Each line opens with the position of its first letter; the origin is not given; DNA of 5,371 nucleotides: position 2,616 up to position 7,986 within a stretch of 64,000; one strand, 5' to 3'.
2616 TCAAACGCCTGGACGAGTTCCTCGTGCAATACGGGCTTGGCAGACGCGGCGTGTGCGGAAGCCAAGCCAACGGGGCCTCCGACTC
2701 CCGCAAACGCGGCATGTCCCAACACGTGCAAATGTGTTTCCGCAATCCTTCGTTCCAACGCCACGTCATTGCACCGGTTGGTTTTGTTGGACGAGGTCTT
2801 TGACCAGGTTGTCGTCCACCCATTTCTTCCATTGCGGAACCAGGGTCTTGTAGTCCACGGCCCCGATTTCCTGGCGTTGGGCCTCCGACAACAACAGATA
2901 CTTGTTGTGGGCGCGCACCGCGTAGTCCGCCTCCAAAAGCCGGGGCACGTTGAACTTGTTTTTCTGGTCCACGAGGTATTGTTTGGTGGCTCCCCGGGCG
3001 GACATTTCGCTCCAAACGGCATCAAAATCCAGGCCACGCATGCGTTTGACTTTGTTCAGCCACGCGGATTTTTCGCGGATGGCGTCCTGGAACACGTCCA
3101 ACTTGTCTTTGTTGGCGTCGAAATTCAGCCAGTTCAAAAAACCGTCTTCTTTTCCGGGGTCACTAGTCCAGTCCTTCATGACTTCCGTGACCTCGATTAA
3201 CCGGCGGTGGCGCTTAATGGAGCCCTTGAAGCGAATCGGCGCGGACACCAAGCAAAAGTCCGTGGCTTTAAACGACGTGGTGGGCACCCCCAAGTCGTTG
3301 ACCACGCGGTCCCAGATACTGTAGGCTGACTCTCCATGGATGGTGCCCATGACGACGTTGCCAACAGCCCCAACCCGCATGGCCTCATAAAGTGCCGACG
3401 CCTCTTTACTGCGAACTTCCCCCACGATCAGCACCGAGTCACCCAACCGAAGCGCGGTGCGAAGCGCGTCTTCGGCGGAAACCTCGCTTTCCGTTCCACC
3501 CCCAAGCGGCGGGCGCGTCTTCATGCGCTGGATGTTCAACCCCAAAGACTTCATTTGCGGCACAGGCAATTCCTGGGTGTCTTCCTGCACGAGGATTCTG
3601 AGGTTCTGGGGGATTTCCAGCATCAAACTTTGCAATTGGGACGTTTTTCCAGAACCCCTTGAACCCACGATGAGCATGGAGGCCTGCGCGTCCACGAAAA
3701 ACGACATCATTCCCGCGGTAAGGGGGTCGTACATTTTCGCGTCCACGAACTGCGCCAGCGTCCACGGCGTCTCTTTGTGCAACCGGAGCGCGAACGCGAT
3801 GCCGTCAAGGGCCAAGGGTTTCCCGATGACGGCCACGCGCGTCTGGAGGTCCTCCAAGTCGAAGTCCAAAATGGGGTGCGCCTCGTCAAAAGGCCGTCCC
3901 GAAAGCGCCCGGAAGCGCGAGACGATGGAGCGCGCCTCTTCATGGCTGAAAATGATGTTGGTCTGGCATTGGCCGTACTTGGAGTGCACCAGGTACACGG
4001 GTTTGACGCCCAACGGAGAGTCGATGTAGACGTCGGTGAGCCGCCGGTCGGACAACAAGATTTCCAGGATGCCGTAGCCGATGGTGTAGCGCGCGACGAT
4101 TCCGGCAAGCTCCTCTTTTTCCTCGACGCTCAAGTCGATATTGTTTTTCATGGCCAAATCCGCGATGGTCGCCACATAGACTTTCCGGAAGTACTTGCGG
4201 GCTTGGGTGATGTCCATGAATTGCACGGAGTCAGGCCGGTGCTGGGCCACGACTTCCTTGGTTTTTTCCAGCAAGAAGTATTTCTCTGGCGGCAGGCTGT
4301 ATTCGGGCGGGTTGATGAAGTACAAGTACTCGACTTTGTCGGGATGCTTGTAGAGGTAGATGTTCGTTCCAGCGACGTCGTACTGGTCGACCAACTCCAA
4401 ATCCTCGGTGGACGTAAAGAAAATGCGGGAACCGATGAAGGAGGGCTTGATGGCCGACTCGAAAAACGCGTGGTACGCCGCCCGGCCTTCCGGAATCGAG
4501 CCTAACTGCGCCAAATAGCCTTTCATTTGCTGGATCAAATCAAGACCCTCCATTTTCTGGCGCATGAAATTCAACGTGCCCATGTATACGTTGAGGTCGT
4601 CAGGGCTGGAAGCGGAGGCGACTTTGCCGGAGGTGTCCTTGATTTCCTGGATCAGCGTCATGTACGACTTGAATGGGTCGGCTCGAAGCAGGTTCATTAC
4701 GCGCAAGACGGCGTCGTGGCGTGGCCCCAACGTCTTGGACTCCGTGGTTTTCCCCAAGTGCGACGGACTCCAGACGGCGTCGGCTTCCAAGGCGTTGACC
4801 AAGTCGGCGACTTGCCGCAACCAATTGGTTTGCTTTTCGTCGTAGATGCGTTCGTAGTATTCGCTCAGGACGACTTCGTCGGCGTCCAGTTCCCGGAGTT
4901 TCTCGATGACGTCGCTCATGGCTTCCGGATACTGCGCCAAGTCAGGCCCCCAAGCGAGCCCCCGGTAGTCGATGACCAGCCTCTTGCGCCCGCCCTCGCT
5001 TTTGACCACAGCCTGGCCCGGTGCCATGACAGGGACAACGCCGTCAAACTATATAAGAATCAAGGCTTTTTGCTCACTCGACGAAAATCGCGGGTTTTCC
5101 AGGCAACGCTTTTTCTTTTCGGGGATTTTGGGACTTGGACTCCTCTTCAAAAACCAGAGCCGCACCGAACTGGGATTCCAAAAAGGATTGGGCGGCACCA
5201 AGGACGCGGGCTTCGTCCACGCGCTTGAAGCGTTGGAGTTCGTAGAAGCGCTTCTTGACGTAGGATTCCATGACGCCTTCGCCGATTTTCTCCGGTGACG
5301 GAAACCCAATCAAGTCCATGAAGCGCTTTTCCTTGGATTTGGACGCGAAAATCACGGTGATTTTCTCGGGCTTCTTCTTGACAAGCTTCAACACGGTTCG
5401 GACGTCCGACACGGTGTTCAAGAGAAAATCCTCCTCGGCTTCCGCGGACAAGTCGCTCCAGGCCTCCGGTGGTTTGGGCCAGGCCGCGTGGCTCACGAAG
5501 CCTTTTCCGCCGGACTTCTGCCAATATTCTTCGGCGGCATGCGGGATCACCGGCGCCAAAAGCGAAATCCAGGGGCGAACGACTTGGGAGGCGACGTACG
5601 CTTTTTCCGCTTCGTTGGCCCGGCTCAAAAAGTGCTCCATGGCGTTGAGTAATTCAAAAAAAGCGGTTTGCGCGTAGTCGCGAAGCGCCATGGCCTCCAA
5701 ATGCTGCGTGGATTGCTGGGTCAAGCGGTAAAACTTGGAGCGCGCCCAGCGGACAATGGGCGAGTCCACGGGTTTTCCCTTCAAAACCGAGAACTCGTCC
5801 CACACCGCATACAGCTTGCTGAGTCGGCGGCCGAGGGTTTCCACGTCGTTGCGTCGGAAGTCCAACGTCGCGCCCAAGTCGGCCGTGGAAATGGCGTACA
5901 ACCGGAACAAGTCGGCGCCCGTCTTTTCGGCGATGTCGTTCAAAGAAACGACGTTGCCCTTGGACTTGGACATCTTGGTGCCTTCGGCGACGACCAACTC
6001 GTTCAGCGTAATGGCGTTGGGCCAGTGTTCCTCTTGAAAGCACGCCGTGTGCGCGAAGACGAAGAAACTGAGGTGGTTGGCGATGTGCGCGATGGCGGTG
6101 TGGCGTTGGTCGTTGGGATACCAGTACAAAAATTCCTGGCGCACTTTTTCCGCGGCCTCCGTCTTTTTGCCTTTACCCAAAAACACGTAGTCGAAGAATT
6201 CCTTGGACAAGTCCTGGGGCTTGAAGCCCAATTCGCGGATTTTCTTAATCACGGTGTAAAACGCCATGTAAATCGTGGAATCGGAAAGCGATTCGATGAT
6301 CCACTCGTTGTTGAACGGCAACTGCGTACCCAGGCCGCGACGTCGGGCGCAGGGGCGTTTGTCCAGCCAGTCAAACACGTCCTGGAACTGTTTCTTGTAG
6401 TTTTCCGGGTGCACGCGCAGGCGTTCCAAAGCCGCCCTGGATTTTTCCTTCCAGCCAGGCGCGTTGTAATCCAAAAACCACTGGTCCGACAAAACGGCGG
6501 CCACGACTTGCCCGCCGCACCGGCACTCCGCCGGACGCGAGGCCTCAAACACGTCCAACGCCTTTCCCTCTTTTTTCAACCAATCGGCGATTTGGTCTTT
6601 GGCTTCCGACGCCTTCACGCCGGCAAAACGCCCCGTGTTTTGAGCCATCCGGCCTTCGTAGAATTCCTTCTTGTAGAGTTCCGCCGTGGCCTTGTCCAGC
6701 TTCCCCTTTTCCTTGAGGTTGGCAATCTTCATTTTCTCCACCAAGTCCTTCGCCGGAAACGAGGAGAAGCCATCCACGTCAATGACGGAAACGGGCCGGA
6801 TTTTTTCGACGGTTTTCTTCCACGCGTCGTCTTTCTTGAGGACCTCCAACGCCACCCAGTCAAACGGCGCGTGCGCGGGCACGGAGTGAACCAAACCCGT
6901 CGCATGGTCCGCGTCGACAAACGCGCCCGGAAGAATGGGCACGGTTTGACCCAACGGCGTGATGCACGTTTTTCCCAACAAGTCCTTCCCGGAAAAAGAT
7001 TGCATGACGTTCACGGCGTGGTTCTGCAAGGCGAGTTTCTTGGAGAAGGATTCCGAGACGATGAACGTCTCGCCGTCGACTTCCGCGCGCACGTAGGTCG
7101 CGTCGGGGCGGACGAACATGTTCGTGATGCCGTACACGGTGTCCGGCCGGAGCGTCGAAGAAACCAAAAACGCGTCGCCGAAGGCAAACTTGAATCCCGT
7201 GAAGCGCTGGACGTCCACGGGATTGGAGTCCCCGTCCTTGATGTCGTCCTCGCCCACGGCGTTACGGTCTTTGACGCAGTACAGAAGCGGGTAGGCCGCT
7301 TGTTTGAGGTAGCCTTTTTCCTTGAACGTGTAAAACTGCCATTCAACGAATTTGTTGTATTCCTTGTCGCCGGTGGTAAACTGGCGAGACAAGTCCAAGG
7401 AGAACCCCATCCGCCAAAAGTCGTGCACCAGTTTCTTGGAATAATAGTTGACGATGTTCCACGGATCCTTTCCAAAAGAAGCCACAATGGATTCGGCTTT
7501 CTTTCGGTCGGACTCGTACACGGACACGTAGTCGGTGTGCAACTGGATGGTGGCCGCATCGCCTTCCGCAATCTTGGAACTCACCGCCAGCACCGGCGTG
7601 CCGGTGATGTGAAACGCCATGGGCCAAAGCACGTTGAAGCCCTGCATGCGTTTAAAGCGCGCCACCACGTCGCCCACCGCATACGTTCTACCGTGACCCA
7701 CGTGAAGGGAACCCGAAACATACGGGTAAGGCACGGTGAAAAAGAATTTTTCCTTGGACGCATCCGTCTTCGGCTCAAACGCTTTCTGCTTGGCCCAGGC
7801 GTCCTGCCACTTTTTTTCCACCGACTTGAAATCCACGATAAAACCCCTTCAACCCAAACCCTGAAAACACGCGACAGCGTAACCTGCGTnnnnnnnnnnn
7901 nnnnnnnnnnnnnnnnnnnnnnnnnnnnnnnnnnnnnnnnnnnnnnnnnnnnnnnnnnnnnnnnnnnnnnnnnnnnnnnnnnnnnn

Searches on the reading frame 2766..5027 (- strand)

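Call 80: search_protein_families(library=pfam, proteins=[window:2766-5027:-], max_evalue=0.00001)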
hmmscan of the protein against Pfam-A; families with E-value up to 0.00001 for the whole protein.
window:2766-5027:- (753 aa): 1 family
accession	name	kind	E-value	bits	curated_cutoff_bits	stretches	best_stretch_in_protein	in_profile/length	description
PF00437.27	T2SSE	-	4.9e-19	68.6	24.9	1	393-588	91-267/370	Type II/IV secretion system protein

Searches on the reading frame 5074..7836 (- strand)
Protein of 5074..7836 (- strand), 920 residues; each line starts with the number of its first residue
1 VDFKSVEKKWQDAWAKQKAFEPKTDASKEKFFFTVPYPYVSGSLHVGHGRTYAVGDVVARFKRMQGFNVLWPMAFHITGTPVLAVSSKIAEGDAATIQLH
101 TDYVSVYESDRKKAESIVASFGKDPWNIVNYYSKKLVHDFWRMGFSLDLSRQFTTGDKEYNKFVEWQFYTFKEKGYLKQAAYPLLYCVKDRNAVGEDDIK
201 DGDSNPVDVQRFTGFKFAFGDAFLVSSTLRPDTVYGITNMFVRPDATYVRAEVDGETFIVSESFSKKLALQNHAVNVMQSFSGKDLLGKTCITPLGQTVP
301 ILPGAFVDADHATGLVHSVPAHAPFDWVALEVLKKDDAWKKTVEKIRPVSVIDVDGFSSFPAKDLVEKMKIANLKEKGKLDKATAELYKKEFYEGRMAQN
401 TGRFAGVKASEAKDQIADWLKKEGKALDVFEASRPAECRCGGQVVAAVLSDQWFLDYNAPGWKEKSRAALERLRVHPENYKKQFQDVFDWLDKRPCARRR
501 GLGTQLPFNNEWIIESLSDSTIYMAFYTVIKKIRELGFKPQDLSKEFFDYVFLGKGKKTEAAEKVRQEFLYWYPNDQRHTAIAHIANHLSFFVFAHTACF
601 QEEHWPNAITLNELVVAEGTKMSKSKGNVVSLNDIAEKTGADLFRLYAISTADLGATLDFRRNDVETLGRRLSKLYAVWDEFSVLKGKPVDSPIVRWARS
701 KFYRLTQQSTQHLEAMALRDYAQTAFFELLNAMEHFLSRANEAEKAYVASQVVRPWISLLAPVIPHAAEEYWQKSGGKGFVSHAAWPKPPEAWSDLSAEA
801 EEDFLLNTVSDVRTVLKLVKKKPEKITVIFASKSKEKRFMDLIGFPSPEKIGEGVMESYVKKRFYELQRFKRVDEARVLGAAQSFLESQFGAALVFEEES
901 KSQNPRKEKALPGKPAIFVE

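Call 80: search_protein_families(library=pfam, proteins=[window:5074-7836:-], max_evalue=0.00001)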
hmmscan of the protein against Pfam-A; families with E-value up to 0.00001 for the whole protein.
window:5074-7836:- (920 aa): 5 families
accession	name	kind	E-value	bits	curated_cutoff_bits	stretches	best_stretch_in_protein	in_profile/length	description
PF00133.28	tRNA-synt_1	-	6.6e-38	131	22.7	1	9-655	1-408/414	tRNA synthetases class I (I, L, M and V)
PF09334.17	tRNA-synt_1g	-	4.5e-21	75.5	20.1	2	563-665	266-371/391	tRNA synthetases class I (M)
PF08264.19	Anticodon_1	-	3.2e-20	73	25.1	1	696-827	2-147/148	Anticodon-binding domain of tRNA ligase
PF13603.12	tRNA-synt_1_2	-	9.6e-08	32.2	25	0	228-327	27-126/185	Leucyl-tRNA synthetase, editing domain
PF01406.26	tRNA-synt_1e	-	1e-07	32.1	27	0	595-666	227-297/301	tRNA synthetases class I (C) catalytic domain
